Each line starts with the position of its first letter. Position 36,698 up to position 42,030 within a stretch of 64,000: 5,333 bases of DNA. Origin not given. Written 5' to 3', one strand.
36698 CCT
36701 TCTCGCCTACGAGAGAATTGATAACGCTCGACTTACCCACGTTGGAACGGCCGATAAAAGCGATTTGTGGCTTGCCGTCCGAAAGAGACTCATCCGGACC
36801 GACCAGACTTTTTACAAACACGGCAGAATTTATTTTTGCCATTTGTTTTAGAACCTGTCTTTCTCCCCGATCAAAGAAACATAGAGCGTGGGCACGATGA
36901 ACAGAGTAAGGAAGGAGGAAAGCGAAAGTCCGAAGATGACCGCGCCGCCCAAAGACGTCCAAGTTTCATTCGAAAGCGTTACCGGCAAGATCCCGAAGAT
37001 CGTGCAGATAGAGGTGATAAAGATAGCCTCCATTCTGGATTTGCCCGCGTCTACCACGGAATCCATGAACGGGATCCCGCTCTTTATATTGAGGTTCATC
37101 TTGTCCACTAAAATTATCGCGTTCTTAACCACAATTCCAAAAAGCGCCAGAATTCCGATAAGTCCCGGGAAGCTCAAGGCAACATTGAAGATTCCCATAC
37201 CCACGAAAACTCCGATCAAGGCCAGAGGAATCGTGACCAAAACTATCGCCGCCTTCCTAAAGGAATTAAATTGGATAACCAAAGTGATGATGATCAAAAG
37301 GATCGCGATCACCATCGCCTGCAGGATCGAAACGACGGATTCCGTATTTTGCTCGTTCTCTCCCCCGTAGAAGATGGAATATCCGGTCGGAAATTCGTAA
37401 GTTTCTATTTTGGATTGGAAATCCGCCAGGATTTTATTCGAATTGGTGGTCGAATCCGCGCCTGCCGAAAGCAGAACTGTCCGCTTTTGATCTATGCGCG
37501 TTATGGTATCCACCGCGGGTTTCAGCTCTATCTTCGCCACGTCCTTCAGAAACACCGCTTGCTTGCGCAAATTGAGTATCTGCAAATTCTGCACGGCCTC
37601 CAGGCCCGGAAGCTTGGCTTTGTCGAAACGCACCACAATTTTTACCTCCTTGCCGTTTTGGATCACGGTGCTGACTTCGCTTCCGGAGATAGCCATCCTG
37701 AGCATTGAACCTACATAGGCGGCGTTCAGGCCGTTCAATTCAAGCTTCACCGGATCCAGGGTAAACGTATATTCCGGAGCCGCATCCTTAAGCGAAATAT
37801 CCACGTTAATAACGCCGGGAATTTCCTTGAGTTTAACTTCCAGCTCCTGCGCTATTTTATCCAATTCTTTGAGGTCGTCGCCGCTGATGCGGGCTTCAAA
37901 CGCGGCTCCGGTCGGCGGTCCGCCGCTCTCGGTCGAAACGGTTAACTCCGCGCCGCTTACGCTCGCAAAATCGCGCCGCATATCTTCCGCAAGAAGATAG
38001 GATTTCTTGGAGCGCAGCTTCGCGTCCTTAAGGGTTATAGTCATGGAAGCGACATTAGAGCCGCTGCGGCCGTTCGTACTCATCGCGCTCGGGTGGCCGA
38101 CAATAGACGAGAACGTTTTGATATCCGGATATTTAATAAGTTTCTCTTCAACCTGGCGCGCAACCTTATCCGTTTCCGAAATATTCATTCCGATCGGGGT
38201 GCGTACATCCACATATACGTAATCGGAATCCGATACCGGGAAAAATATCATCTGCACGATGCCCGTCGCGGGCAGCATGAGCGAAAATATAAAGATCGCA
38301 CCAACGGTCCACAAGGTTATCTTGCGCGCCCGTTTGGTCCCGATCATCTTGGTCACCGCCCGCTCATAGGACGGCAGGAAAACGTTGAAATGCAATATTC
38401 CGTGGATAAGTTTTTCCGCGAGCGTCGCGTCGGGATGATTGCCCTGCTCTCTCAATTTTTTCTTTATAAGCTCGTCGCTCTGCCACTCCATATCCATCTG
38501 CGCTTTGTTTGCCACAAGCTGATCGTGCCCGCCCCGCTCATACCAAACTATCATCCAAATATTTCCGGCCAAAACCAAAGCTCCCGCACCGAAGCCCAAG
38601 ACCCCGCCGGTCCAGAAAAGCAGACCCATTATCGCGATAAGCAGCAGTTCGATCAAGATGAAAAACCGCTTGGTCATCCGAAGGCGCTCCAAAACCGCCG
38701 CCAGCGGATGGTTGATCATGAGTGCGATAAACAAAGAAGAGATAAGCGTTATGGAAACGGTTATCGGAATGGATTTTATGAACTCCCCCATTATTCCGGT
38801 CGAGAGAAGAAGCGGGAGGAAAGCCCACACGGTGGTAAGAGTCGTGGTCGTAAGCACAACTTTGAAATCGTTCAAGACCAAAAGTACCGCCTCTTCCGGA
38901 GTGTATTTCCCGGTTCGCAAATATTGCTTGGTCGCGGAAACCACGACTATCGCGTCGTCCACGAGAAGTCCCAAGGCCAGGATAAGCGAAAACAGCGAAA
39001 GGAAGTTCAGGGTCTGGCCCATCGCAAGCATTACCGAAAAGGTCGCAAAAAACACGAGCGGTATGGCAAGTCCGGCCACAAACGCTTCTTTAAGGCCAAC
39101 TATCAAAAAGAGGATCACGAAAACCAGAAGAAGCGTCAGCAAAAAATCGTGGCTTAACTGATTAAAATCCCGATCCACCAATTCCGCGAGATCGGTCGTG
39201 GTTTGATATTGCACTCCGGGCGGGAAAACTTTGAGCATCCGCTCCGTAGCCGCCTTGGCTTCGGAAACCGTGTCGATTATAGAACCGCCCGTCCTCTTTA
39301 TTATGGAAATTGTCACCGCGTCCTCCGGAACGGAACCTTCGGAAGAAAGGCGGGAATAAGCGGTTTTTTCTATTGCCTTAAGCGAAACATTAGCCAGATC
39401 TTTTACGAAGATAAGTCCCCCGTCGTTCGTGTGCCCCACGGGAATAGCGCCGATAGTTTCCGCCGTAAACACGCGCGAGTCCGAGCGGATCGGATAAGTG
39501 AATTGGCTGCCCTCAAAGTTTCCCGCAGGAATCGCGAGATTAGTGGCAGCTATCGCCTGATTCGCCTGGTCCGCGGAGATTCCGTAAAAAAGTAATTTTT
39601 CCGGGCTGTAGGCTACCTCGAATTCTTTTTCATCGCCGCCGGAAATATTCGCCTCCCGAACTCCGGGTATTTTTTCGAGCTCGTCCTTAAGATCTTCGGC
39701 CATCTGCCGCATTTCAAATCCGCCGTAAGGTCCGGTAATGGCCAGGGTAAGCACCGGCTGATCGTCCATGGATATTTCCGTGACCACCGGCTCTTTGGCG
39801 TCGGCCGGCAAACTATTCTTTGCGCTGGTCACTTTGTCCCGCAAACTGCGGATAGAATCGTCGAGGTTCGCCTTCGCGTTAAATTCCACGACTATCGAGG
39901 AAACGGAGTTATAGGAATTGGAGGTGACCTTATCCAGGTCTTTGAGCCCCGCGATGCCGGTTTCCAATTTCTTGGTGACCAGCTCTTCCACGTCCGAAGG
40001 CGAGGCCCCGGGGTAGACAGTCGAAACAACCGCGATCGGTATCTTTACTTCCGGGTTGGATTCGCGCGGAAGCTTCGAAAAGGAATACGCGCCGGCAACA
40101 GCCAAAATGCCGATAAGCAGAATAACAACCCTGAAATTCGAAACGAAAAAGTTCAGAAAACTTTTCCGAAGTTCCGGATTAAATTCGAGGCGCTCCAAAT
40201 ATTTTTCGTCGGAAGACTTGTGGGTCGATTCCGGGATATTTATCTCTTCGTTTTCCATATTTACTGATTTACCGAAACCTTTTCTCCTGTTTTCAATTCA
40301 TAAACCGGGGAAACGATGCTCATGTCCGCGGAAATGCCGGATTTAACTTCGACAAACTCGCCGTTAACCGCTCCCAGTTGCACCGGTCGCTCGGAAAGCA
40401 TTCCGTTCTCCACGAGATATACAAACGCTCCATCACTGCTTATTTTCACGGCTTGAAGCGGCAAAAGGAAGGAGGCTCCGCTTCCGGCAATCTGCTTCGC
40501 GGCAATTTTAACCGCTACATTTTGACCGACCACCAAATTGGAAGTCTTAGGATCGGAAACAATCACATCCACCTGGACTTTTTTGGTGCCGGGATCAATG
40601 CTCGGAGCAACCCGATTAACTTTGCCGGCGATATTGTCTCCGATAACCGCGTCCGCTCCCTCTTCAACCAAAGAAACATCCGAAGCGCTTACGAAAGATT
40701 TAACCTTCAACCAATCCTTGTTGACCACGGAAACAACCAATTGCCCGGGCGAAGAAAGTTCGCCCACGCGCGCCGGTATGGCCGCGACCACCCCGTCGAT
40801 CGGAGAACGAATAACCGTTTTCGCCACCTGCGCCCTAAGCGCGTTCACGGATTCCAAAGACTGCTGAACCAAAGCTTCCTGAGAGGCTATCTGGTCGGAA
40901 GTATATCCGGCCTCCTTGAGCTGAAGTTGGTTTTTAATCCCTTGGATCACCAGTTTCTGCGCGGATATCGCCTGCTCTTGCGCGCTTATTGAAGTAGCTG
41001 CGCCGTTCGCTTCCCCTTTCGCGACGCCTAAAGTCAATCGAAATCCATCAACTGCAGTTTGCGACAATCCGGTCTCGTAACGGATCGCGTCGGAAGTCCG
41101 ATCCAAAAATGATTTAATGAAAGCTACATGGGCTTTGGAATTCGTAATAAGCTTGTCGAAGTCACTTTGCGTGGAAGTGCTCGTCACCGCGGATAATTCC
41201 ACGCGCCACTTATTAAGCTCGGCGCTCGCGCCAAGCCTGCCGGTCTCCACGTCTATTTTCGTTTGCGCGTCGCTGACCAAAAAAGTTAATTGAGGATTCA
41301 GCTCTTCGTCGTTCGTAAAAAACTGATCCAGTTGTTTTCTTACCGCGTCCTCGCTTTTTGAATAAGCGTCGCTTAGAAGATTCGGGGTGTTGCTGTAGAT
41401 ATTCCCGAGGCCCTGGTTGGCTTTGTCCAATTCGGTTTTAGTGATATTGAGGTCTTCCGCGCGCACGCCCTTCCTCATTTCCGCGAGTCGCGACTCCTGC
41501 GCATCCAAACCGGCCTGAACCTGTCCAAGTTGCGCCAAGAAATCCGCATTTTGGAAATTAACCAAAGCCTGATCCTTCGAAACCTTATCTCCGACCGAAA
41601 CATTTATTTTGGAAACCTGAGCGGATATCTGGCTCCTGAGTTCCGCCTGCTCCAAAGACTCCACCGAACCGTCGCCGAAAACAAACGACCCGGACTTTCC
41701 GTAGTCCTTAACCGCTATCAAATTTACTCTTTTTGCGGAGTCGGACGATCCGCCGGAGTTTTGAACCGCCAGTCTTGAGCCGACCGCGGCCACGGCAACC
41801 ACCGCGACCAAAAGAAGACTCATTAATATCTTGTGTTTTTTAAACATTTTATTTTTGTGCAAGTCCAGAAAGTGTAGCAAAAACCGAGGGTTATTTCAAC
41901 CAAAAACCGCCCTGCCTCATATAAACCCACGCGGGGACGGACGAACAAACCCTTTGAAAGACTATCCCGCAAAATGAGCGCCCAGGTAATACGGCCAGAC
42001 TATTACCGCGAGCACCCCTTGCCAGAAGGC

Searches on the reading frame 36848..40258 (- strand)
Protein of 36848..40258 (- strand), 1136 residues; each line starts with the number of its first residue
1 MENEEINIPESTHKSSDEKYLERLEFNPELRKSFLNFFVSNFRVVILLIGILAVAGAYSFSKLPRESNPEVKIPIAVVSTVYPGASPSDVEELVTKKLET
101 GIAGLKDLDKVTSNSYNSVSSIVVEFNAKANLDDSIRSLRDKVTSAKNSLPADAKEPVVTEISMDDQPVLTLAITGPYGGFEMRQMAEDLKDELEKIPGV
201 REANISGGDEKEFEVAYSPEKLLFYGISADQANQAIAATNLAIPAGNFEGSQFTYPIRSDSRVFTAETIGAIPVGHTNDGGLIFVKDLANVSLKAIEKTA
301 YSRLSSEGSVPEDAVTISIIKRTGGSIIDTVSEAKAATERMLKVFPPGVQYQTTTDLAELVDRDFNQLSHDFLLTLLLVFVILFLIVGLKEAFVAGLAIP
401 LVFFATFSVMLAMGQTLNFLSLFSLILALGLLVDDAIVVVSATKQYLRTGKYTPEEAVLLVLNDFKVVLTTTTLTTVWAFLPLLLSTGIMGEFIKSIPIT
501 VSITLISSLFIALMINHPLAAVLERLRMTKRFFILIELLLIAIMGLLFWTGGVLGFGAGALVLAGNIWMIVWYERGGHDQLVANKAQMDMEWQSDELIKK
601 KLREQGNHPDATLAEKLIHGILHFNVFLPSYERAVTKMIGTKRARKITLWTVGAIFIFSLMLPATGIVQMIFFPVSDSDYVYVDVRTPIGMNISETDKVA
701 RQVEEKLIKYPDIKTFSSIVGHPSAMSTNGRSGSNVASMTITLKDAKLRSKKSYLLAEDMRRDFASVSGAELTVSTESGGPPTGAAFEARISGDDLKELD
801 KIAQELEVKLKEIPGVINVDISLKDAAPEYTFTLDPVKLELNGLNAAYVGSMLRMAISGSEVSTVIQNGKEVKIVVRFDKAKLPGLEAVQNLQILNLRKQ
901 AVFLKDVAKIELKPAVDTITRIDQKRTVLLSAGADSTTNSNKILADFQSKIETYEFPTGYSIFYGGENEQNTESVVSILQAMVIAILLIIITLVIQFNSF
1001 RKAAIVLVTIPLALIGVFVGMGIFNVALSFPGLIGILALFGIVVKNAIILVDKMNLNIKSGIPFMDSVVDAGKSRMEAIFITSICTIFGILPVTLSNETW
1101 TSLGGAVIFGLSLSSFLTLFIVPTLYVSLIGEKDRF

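Call 8: search_protein_families(library=pfam, proteins=[window:36848-40258:-], max_evalue=0.001)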
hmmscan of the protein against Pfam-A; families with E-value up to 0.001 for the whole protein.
window:36848-40258:- (1136 aa): 2 families
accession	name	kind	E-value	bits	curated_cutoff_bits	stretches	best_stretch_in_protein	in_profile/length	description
PF00873.25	ACR_tran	-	2.4e-176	588.8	28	2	35-523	2-489/1021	AcrB/AcrD/AcrF family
PF03176.21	MMPL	-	9e-05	22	20.5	1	930-1127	93-300/333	MMPL family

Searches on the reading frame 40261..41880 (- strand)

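Call 8: search_protein_families(library=pfam, proteins=[window:40261-41880:-], max_evalue=0.001)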
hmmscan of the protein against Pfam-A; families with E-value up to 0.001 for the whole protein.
window:40261-41880:- (539 aa): 3 families
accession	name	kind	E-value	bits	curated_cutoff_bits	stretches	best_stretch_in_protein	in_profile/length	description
PF13437.12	HlyD_3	-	1.6e-13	51.8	22.2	1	356-451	1-105/106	HlyD family secretion protein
PF16576.10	HlyD_D23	-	6.8e-11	42.3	30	1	338-445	92-205/214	Barrel-sandwich domain of CusB or HlyD membrane-fusion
PF13533.13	Biotin_lipoyl_2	-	6.1e-05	23.2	29.8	1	80-106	2-28/32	Biotin-lipoyl like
